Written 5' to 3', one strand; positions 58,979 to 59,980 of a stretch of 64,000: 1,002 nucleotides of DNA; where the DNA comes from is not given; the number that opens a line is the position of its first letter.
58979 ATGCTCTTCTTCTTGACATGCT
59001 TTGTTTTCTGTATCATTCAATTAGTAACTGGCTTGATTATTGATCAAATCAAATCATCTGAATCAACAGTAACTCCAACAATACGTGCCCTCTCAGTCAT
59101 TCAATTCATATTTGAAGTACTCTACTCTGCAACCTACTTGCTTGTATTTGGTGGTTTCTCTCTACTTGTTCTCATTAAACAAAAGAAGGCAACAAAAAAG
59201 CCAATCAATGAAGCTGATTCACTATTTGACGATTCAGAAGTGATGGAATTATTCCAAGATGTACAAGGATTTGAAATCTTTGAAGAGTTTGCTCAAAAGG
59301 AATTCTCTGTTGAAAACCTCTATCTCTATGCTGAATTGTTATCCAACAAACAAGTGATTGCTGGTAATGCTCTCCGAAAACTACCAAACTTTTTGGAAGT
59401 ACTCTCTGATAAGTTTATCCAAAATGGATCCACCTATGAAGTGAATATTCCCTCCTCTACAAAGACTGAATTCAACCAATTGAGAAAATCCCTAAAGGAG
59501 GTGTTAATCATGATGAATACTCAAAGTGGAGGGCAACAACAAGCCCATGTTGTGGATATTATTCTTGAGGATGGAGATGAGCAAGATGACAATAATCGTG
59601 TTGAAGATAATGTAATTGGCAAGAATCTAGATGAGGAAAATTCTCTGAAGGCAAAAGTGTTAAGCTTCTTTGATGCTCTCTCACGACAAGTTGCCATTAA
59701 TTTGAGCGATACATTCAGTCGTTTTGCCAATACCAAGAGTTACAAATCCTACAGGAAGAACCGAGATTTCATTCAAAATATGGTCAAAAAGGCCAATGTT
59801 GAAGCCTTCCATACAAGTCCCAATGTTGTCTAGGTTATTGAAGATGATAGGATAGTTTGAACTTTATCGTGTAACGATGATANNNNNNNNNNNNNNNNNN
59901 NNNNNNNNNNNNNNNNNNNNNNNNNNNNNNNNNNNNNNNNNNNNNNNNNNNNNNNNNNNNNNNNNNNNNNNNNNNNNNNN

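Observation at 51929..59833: Adhesion-GPCR-like giant receptor with a C-terminal RGS domain fused after the 7TM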

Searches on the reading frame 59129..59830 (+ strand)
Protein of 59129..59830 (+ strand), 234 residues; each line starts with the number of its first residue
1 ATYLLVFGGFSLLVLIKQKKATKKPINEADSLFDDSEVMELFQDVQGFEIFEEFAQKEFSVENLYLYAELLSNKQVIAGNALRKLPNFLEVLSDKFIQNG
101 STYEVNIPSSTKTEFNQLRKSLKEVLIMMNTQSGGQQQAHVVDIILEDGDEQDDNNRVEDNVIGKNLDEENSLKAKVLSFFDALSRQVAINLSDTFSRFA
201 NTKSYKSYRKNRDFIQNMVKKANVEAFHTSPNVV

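Call 6: search_protein_families(library=pfam, proteins=[window:59129-59830:+], max_evalue=10)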
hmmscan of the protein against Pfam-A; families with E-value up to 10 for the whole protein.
window:59129-59830:+ (234 aa): 2 families
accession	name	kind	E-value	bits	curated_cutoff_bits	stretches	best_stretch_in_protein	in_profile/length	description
PF00615.24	RGS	-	3.6e-07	31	23.9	1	40-121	4-82/117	Regulator of G protein signaling domain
PF23357.1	DUF7088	-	0.029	15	27.8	1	110-180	31-99/105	Domain of unknown function (DUF7088)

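Call 21: search_solved_structures(query=window:59129-59830:+, max_evalue=1, show_alignments=2)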
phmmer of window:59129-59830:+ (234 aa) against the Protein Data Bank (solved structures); distinct sequences matched with E-value up to 1: 18.
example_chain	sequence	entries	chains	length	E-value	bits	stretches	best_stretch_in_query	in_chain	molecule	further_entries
2crp_A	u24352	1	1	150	0.02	18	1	20-113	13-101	Regulator of G-protein signaling 5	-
2ebz_A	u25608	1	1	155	0.049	16.7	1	40-119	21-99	Regulator of G-protein signaling 12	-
2jm5_A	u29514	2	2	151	0.16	15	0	41-113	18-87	Regulator of G-protein signaling 18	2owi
2jnu_A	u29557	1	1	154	0.18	14.9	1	40-107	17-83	Regulator of G-protein signaling 14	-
2dlv_A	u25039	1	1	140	0.25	14.4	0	41-113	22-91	Regulator of G-protein signaling 18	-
2a72_A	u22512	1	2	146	0.26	14.4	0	40-111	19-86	Regulator of G-protein signalling 7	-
2d9j_A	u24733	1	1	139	0.33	14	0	40-111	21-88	Regulator of G-protein signalling 7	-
2v4z_B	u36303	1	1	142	0.33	14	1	24-117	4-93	REGULATOR OF G-PROTEIN SIGNALING 2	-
2i59_A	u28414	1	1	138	0.39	13.8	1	39-72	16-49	Regulator of G-protein signaling 10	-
3c7k_B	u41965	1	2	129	0.41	13.7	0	42-112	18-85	Regulator of G-protein signaling 16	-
2dlr_A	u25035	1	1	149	0.44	13.6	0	39-69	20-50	Regulator of G-protein signaling 10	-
2ihb_B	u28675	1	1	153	0.49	13.4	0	39-71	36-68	Regulator of G-protein signalling 10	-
3c7l_A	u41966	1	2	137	0.5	13.4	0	42-112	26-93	Regulator of G-protein signaling 16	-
1ezt_A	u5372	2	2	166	0.67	13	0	41-116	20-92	REGULATOR OF G-PROTEIN SIGNALING 4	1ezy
6n9g_A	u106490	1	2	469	0.78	12.8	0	40-114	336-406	Regulator of G-protein signaling 7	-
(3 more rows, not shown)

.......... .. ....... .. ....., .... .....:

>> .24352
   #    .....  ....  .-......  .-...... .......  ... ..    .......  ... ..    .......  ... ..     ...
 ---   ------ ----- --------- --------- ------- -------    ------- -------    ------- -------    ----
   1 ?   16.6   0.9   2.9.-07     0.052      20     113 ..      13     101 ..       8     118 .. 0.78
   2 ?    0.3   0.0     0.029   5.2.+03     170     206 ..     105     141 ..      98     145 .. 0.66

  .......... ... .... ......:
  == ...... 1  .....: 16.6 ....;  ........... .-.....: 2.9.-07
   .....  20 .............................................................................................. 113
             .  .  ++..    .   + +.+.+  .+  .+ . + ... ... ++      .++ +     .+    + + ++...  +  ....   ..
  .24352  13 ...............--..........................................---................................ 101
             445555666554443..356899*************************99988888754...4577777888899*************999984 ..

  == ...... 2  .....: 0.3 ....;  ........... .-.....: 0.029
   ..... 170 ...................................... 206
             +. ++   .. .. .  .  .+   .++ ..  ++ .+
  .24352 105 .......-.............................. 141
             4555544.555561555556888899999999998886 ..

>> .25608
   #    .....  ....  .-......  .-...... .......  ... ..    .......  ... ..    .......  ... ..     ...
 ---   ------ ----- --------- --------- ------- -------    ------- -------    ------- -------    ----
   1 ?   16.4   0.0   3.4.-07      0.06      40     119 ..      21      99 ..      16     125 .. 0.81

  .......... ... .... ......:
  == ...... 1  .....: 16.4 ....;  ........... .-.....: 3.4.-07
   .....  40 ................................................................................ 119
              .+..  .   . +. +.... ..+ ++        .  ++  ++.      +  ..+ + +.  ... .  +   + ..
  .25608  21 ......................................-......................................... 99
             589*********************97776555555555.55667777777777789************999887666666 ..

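Call 86: search_solved_structures(query=A4, max_evalue=0.01, show_alignments=1)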
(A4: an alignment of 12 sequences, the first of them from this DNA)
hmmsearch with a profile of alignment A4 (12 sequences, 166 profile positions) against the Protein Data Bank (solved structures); distinct sequences matched with E-value up to 0.01: 34.
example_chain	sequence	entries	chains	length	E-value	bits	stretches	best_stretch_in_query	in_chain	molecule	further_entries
2dlr_A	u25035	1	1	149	5.7e-13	52.5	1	4-79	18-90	Regulator of G-protein signaling 10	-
2i59_A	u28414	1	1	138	7.8e-13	52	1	4-79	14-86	Regulator of G-protein signaling 10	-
2ihb_B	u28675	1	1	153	3.1e-12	50.1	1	4-79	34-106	Regulator of G-protein signalling 10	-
2oj4_A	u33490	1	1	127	4.9e-11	46.2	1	3-89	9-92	Regulator of G-protein signaling 3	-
2jnu_A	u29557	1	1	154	6.9e-11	45.7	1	6-74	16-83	Regulator of G-protein signaling 14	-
2crp_A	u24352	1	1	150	8.3e-11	45.4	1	3-79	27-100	Regulator of G-protein signaling 5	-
3c7k_B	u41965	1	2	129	9.6e-11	45.2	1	6-80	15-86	Regulator of G-protein signaling 16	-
3c7l_A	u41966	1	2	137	1.2e-10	45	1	6-80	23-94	Regulator of G-protein signaling 16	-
1ezt_A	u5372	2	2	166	7.3e-10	42.4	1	3-81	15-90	REGULATOR OF G-PROTEIN SIGNALING 4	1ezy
2ik8_B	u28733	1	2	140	1.1e-09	41.8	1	6-80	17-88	Regulator of G-protein signaling 16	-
2jm5_A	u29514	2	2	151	1.2e-09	41.6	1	5-83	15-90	Regulator of G-protein signaling 18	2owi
2dlv_A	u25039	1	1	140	1.3e-09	41.6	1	5-83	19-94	Regulator of G-protein signaling 18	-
2bt2_A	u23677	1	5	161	1.4e-09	41.4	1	6-80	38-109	REGULATOR OF G-PROTEIN SIGNALING 16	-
6am3_X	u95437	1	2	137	1.8e-09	41.1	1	4-81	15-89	Regulator of G-protein signaling 17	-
1zv4_X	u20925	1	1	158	2.5e-09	40.6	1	4-81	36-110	Regulator of G-protein signaling 17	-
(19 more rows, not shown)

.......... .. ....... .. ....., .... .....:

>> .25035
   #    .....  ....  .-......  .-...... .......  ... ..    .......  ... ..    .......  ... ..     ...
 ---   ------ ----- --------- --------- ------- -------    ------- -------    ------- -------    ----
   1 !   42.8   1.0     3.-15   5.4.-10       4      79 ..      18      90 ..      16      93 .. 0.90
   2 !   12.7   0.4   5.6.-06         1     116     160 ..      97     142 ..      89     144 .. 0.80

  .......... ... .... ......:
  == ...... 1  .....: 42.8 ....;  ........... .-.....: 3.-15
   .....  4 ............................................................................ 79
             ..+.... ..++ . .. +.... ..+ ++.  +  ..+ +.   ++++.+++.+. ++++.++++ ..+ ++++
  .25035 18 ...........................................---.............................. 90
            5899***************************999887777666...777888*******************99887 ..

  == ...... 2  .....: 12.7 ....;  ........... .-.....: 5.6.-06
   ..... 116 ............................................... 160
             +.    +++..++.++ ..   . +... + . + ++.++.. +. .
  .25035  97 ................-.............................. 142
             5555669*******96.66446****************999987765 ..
